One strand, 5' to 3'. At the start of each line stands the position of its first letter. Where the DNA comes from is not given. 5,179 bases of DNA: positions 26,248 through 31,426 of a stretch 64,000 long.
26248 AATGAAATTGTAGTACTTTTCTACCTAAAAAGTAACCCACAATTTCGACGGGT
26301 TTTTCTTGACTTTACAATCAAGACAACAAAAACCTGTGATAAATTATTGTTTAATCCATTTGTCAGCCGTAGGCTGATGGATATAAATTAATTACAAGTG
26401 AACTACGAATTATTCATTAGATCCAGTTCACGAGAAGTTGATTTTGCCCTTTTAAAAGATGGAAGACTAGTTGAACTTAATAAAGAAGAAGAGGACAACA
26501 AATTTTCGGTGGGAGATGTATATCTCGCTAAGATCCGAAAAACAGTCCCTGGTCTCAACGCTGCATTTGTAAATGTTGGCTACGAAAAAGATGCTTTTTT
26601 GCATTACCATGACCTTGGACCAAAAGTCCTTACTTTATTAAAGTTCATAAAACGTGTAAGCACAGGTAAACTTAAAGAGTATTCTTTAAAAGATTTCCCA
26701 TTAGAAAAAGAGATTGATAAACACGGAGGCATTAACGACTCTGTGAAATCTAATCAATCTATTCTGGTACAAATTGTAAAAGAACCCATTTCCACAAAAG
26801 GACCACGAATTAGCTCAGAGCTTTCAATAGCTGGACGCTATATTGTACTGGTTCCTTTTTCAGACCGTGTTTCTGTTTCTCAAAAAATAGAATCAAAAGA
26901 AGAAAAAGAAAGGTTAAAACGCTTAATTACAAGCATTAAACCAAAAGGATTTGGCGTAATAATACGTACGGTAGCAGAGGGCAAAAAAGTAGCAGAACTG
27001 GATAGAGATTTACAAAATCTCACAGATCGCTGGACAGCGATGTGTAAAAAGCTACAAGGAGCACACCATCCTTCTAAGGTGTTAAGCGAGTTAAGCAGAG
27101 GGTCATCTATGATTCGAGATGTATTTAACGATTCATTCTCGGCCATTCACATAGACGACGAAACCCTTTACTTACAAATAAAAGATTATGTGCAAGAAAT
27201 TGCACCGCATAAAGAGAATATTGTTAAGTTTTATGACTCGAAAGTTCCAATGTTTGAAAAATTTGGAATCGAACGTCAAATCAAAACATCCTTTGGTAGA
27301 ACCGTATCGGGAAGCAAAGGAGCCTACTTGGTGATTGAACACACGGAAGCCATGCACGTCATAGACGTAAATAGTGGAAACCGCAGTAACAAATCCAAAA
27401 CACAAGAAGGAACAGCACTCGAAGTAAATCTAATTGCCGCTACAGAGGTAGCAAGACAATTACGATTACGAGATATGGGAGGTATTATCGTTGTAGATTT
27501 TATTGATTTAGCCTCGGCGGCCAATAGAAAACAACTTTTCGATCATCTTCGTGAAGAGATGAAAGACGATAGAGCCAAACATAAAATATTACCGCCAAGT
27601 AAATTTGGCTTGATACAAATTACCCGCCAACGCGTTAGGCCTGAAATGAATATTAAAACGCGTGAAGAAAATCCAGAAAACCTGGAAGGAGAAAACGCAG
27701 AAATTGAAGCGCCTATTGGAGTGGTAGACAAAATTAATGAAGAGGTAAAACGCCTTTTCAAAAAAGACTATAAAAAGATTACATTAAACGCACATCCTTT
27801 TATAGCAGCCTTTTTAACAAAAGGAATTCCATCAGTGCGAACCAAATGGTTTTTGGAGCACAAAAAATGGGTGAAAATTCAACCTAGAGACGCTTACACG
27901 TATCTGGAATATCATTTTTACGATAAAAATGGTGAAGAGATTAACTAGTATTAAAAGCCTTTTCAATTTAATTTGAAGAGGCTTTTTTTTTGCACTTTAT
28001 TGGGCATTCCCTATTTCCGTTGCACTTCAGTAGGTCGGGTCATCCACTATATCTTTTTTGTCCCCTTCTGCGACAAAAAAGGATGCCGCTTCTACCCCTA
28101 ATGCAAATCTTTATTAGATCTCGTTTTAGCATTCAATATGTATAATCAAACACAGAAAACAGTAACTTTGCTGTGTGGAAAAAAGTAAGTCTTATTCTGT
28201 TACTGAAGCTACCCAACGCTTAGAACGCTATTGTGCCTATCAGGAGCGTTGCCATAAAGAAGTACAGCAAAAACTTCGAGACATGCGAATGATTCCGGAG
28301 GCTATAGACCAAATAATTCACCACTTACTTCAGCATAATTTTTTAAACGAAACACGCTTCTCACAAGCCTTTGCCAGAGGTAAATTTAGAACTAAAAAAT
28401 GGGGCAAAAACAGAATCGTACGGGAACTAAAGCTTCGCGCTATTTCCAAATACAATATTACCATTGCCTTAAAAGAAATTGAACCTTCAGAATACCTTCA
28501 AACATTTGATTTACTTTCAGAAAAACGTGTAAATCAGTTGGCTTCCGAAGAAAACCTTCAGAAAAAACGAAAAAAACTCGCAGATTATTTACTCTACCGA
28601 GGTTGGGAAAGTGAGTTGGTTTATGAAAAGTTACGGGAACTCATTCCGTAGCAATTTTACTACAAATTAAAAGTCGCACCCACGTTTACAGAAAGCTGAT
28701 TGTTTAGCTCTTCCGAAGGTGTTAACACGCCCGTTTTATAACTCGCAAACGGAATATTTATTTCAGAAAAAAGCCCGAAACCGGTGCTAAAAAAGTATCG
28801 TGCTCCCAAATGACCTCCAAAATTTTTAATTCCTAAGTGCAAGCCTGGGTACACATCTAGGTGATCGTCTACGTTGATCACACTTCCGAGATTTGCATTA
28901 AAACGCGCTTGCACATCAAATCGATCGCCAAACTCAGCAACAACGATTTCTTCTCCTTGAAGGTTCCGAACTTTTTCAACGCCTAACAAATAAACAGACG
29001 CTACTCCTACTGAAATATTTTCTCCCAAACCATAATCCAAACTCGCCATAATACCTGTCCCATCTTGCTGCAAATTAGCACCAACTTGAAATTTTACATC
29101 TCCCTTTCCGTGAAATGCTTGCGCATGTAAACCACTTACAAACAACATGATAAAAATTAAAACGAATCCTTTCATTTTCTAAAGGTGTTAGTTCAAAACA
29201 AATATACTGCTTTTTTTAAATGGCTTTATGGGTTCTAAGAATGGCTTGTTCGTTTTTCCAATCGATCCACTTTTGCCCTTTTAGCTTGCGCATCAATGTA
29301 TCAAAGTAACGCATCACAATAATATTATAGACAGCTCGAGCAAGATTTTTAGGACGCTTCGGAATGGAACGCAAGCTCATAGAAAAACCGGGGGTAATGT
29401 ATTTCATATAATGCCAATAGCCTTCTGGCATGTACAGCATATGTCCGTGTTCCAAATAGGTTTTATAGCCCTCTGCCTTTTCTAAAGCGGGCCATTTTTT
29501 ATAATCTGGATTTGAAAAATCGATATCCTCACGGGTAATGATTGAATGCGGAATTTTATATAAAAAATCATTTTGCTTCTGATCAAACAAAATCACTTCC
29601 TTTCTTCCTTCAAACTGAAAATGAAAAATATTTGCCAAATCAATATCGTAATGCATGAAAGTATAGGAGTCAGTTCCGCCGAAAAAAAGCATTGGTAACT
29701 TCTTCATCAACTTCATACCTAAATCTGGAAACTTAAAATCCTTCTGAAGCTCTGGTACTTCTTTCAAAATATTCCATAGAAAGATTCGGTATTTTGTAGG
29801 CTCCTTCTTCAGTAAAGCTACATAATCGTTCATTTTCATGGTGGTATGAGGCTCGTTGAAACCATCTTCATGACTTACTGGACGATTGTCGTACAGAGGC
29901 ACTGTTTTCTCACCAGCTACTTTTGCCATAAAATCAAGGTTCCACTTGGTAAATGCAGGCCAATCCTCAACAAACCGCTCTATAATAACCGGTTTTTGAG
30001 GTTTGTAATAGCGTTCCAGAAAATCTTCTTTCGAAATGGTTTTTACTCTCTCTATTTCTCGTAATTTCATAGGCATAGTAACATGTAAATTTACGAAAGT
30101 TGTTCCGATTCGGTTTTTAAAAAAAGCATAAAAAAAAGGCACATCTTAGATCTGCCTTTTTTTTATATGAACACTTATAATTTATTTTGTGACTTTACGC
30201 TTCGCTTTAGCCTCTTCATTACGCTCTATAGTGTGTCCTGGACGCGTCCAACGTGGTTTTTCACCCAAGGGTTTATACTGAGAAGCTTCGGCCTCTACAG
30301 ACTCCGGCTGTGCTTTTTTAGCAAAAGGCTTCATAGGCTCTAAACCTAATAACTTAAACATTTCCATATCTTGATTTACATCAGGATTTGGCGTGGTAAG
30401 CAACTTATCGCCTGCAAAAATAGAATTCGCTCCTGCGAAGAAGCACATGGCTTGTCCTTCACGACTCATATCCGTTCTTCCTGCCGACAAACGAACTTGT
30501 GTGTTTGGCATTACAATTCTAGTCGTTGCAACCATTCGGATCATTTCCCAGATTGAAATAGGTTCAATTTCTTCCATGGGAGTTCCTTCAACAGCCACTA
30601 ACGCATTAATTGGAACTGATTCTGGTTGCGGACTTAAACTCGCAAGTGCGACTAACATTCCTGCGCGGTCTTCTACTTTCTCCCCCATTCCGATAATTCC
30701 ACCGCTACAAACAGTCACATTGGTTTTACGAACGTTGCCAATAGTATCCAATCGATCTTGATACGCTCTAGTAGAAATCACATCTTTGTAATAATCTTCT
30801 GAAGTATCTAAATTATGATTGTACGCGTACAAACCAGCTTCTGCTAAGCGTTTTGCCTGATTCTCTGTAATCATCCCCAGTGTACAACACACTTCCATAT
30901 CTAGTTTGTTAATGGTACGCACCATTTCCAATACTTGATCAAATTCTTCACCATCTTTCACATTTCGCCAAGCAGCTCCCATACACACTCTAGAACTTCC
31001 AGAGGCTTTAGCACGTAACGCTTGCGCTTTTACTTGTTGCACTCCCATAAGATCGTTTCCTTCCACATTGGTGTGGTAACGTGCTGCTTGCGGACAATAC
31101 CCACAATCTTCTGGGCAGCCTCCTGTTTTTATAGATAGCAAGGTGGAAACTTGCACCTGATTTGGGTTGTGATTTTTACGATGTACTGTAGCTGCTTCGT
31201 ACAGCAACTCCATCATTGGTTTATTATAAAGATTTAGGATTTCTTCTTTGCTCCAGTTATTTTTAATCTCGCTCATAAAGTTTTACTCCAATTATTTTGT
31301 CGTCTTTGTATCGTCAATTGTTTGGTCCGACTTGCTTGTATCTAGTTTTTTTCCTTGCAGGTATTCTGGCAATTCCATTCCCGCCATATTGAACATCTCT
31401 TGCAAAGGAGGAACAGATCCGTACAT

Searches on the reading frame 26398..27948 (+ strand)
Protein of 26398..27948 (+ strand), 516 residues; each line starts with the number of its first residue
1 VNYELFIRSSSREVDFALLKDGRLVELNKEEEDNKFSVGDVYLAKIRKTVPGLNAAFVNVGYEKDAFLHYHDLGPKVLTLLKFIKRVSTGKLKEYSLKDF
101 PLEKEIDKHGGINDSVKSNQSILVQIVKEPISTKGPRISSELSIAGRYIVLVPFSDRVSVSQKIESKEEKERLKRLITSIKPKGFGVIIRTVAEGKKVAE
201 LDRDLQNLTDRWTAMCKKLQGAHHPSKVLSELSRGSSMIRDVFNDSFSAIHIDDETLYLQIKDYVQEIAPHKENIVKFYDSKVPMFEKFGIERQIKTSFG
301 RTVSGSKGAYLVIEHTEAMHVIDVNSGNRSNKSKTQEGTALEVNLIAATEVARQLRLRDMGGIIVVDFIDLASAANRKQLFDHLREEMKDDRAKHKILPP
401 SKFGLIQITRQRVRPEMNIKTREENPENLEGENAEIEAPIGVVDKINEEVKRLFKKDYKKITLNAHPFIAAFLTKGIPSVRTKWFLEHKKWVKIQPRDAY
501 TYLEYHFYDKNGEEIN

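Call 84: search_protein_families(library=pfam, proteins=[window:26398-27948:+], max_evalue=0.0001)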
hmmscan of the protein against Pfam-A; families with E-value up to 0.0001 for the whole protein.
window:26398-27948:+ (516 aa): 1 family
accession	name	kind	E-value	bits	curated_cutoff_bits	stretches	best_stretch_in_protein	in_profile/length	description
PF10150.14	RNase_E_G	-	7.6e-98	327.7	25.5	1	143-413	1-270/270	Ribonuclease E/G family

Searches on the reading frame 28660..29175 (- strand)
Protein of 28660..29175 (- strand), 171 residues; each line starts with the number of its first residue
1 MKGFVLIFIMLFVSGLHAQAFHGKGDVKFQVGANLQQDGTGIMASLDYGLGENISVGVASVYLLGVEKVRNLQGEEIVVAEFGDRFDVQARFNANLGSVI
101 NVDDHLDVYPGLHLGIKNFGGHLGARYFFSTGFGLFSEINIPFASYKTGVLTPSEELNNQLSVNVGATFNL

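Call 84: search_protein_families(library=pfam, proteins=[window:28660-29175:-], max_evalue=0.0001)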
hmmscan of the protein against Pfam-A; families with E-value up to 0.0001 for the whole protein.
window:28660-29175:- (171 aa): 1 family
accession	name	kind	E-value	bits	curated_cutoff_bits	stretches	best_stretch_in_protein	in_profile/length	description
PF20351.4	DUF6646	-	4.6e-50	170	27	1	16-171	6-158/158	Family of unknown function (DUF6646)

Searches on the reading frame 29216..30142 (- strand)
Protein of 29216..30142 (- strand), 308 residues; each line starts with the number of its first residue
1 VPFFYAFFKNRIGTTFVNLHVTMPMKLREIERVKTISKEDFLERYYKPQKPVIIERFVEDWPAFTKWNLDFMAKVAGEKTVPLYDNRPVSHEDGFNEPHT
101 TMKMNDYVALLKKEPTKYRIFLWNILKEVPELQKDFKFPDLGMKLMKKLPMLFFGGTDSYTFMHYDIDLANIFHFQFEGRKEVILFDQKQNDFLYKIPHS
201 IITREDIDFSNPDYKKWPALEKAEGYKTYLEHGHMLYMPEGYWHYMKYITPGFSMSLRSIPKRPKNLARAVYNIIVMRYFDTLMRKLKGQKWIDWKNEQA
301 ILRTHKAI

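Call 84: search_protein_families(library=pfam, proteins=[window:29216-30142:-], max_evalue=0.0001)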
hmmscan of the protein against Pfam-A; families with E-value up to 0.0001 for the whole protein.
window:29216-30142:- (308 aa): 2 families
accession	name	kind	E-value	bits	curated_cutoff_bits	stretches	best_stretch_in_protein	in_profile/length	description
PF13621.12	Cupin_8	-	9.7e-31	108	27.4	1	41-282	5-248/252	Cupin-like domain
PF08007.18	JmjC_2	-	8.8e-05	22.5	22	0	167-258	42-118/127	JmjC domain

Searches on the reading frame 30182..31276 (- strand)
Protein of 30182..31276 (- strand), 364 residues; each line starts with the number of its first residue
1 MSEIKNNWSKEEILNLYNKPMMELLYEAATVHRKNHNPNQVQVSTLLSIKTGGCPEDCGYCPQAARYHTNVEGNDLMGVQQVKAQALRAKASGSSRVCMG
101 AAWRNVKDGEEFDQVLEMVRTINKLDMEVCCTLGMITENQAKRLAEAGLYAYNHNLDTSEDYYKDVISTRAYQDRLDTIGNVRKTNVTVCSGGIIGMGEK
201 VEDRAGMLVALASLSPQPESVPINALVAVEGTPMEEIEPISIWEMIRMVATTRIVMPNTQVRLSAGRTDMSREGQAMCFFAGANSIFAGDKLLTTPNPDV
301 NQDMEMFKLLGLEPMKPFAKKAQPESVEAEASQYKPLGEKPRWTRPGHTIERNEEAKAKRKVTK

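Call 84: search_protein_families(library=pfam, proteins=[window:30182-31276:-], max_evalue=0.0001)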
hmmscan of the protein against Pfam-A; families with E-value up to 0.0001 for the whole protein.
window:30182-31276:- (364 aa): 2 families
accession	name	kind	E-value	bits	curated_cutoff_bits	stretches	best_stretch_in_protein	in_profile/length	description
PF06968.18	BATS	-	4.3e-30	104.2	22.2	1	222-313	1-88/88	Biotin and Thiamin Synthesis associated domain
PF04055.27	Radical_SAM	-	2.4e-17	64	29.5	1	49-206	2-161/166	Radical SAM superfamily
